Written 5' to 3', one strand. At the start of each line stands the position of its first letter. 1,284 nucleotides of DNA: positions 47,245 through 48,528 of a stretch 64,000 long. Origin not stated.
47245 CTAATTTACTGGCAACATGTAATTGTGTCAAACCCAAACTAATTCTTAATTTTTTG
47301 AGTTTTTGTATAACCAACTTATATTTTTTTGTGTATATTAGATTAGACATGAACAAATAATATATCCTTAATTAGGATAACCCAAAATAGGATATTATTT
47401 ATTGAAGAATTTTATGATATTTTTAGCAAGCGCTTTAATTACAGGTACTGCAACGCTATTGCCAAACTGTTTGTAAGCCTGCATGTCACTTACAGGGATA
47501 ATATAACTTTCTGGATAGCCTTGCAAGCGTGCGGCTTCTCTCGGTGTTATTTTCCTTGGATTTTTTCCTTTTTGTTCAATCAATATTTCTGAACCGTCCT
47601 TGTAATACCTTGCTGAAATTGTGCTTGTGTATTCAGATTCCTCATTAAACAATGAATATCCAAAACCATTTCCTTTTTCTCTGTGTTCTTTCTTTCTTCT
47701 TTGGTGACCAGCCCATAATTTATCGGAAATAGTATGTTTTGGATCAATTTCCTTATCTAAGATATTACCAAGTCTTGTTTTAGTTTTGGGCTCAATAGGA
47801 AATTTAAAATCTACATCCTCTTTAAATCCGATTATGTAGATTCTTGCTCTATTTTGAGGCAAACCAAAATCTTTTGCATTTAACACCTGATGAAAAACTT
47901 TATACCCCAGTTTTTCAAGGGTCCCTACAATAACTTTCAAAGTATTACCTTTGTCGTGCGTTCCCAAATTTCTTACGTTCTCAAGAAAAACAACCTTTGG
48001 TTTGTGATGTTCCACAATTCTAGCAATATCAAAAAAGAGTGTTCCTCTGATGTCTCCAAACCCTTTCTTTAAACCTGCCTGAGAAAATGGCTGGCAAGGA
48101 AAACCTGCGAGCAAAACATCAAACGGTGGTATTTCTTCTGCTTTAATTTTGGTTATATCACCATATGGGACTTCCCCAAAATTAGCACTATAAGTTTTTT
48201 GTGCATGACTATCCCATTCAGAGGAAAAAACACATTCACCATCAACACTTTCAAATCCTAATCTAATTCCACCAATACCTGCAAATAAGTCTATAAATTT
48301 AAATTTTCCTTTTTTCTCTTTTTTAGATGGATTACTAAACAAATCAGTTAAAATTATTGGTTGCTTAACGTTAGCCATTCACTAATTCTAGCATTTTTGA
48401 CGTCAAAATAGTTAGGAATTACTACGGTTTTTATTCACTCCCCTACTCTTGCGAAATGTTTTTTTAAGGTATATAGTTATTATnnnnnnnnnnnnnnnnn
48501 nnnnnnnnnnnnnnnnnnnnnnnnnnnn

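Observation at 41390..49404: tRNA-Thr-associated nuclease-rich accessory island carrying an M-C-R cassette plus uncharacterised co-transcribed genes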

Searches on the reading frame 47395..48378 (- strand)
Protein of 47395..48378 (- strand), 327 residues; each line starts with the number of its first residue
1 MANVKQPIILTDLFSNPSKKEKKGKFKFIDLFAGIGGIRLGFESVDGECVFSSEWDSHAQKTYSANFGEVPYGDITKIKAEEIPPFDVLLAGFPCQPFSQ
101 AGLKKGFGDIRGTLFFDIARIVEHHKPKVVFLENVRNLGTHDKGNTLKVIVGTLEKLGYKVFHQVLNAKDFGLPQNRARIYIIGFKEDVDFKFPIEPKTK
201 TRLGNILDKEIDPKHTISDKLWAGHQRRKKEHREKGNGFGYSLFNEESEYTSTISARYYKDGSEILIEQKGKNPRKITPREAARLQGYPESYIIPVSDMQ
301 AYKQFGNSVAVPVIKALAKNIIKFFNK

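Call 4: search_protein_families(library=pfam, proteins=[window:47395-48378:-], max_evalue=0.1)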
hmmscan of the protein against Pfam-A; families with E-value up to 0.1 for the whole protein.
window:47395-48378:- (327 aa): 1 family
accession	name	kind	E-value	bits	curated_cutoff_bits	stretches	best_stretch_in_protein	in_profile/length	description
PF00145.23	DNA_methylase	-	7.8e-111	371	22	1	26-323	1-324/324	C-5 cytosine-specific DNA methylase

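Call 5: search_protein_families(library=padloc, proteins=[window:47395-48378:-], max_evalue=0.1)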
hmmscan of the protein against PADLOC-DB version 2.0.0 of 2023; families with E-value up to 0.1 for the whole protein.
window:47395-48378:- (327 aa): 65 families (the best 25 are shown)
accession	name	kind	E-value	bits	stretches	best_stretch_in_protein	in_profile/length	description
PDLC03272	MTase_II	-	1.1e-131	437.8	1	14-326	63-391/407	Type II methyltransferase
PDLC03361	MTase_II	-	3.8e-124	413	1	8-322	69-434/455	Type II methyltransferase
PDLC02653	DrmMII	-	1.4e-120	400.3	1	25-324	4-312/333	DrmMII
PDLC03242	MTase_II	-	5.8e-79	263.9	1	16-320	91-394/409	Type II methyltransferase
PDLC03733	oMTase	-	8.3e-75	250.4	2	81-320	167-453/476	orphan methyltransferase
PDLC03217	MTase_II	-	2.8e-72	242.2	2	21-189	380-548/703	Type II methyltransferase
PDLC03378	MTase_II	-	9.4e-71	236.9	1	25-326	2-331/344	Type II methyltransferase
PDLC03716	oMTase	-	3.3e-69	231.7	1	19-322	32-336/349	orphan methyltransferase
PDLC03234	MTase_II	-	3.3e-57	192.5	2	25-202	4-191/375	Type II methyltransferase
PDLC00034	DruM2|DruM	-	1e-54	183.8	2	22-187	4-188/457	DNA cytosine methylase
PDLC03269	MTase_II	-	3.6e-54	182.5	2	25-213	3-196/437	Type II methyltransferase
PDLC00026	DruM2|DruM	-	3.1e-53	179.5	1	26-323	5-316/336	DNA cytosine methylase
PDLC03326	MTase_II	-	4e-53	179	2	25-219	4-209/412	Type II methyltransferase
PDLC03734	oMTase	-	1.8e-50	170.2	2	24-189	2-172/444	orphan methyltransferase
PDLC00027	DruM2|DruM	-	5.9e-50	168.6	2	23-236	9-226/361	DNA cytosine methylase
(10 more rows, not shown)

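Call 6: search_protein_families(library=ncbifam, proteins=[window:47395-48378:-], max_evalue=0.1)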
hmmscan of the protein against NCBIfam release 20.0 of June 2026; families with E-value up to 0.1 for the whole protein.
window:47395-48378:- (327 aa): 2 families
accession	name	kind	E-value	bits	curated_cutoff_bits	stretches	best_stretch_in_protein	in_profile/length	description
TIGR00675.1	dcm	superfamily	1.3e-106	356.9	100.65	1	28-321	1-329/329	DNA (cytosine-5-)-methyltransferase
NF007772.0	PRK10458.1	subfamily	5.9e-88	295.5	710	2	75-321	159-452/472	DNA cytosine methylase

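Call 7: search_protein_families(library=phrogs, proteins=[window:47395-48378:-], max_evalue=0.01)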
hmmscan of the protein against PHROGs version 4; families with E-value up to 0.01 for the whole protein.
window:47395-48378:- (327 aa): 16 families
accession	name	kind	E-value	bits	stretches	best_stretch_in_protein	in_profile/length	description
phrog_116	-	other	1.9e-98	331.7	1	17-325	199-493/779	DNA methyltransferase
phrog_363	-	other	2e-56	192.5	1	19-321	47-312/327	DNA methyltransferase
phrog_5999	-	other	3.1e-16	60.4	1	27-112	4-98/109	DNA methyltransferase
phrog_16528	-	other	1.9e-14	54.8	1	259-324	157-220/236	DNA methyltransferase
phrog_16427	-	other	5.2e-13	50.2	1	266-323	109-170/235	DNA methyltransferase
phrog_17284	-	unknown function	1.1e-10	42.3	1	263-324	148-213/245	-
phrog_36001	-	unknown function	1.2e-09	37.9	1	114-193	490-569/715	-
phrog_26324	-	other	1.6e-09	39.1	1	265-322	138-204/210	DNA methyltransferase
phrog_13621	-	unknown function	4.4e-09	37.3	1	259-323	41-110/121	-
phrog_29583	-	other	1.5e-05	24.9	1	87-138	80-131/468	DNA methyltransferase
phrog_864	-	DNA, RNA and nucleotide metabolism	2.7e-05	23.8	0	80-155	690-765/1064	DNA primase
phrog_23910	-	unknown function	5.5e-05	24.2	1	252-322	22-95/99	-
phrog_8411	-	unknown function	0.00059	20.7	0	272-307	166-205/206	-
phrog_38038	-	unknown function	0.0028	17.5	0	247-292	278-322/430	-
phrog_32758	-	other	0.003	18.3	1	149-191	7-49/154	DNA methyltransferase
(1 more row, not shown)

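Call 10: search_solved_structures(query=window:47395-48378:-, max_evalue=0.00001)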
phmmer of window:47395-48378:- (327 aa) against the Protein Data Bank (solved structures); distinct sequences matched with E-value up to 0.00001: 50.
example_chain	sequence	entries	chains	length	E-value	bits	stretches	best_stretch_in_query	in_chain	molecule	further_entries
1svu_A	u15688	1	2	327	1.2e-78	267.7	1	25-323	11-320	Modification methylase HhaI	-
10mh_A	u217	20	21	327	1.9e-78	267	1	25-323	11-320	PROTEIN (CYTOSINE-SPECIFIC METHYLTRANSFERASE HHAI) | HaeIII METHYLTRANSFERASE | Modification methylase HhaI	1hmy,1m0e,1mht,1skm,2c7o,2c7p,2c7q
1fjx_A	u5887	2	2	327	2.4e-78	266.7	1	25-323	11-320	HHAI DNA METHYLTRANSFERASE | MODIFICATION METHYLASE HHAI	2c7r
2i9k_A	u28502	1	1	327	2.4e-78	266.7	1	25-323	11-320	Modification methylase HhaI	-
2uyh_A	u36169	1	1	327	3e-78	266.4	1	25-323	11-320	MODIFICATION METHYLASE HHAI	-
2zcj_A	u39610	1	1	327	4.8e-78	265.7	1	25-323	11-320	Modification methylase HhaI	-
2uyc_A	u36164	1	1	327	9.5e-78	264.7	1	25-323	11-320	MODIFICATION METHYLASE HHAI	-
2uz4_A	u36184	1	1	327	9.5e-78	264.7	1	25-323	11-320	MODIFICATION METHYLASE HHAI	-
2z6u_A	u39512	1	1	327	1.2e-77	264.3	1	25-323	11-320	Modification methylase HhaI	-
2z6q_A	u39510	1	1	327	1.3e-77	264.3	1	25-323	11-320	Modification methylase HhaI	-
2z6a_A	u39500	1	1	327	3.6e-77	262.8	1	25-323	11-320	Modification methylase HhaI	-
3lx6_A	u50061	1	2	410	8.3e-75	255.1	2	81-320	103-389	Cytosine-specific methyltransferase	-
3me5_A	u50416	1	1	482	1.9e-74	253.9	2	81-320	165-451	Cytosine-specific methyltransferase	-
1dct_A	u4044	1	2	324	1.4e-37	132.7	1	28-193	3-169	PROTEIN (MODIFICATION METHYLASE HAEIII)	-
3ubt_Y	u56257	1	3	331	3.5e-36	128.1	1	28-193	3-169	Modification methylase HaeIII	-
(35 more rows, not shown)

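Call 39: search_solved_structures(query=window:47395-48378:-, max_evalue=1e-70, show_alignments=1)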
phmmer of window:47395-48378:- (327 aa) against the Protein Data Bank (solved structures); distinct sequences matched with E-value up to 1e-70: 13.
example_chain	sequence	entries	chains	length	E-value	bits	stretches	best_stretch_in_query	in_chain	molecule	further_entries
1svu_A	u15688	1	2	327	1.2e-78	267.7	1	25-323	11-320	Modification methylase HhaI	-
10mh_A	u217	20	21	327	1.9e-78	267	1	25-323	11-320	PROTEIN (CYTOSINE-SPECIFIC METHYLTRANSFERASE HHAI) | HaeIII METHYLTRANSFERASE | Modification methylase HhaI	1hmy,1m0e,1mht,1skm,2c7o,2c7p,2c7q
1fjx_A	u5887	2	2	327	2.4e-78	266.7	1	25-323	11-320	HHAI DNA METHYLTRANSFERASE | MODIFICATION METHYLASE HHAI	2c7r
2i9k_A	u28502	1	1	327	2.4e-78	266.7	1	25-323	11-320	Modification methylase HhaI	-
2uyh_A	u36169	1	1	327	3e-78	266.4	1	25-323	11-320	MODIFICATION METHYLASE HHAI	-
2zcj_A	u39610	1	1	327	4.8e-78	265.7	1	25-323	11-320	Modification methylase HhaI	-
2uyc_A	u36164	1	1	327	9.5e-78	264.7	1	25-323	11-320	MODIFICATION METHYLASE HHAI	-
2uz4_A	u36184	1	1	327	9.5e-78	264.7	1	25-323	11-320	MODIFICATION METHYLASE HHAI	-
2z6u_A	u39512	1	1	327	1.2e-77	264.3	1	25-323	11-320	Modification methylase HhaI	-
2z6q_A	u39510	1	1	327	1.3e-77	264.3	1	25-323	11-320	Modification methylase HhaI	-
2z6a_A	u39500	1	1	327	3.6e-77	262.8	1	25-323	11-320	Modification methylase HhaI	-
3lx6_A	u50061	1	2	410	8.3e-75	255.1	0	81-320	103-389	Cytosine-specific methyltransferase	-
3me5_A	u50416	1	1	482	1.9e-74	253.9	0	81-320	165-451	Cytosine-specific methyltransferase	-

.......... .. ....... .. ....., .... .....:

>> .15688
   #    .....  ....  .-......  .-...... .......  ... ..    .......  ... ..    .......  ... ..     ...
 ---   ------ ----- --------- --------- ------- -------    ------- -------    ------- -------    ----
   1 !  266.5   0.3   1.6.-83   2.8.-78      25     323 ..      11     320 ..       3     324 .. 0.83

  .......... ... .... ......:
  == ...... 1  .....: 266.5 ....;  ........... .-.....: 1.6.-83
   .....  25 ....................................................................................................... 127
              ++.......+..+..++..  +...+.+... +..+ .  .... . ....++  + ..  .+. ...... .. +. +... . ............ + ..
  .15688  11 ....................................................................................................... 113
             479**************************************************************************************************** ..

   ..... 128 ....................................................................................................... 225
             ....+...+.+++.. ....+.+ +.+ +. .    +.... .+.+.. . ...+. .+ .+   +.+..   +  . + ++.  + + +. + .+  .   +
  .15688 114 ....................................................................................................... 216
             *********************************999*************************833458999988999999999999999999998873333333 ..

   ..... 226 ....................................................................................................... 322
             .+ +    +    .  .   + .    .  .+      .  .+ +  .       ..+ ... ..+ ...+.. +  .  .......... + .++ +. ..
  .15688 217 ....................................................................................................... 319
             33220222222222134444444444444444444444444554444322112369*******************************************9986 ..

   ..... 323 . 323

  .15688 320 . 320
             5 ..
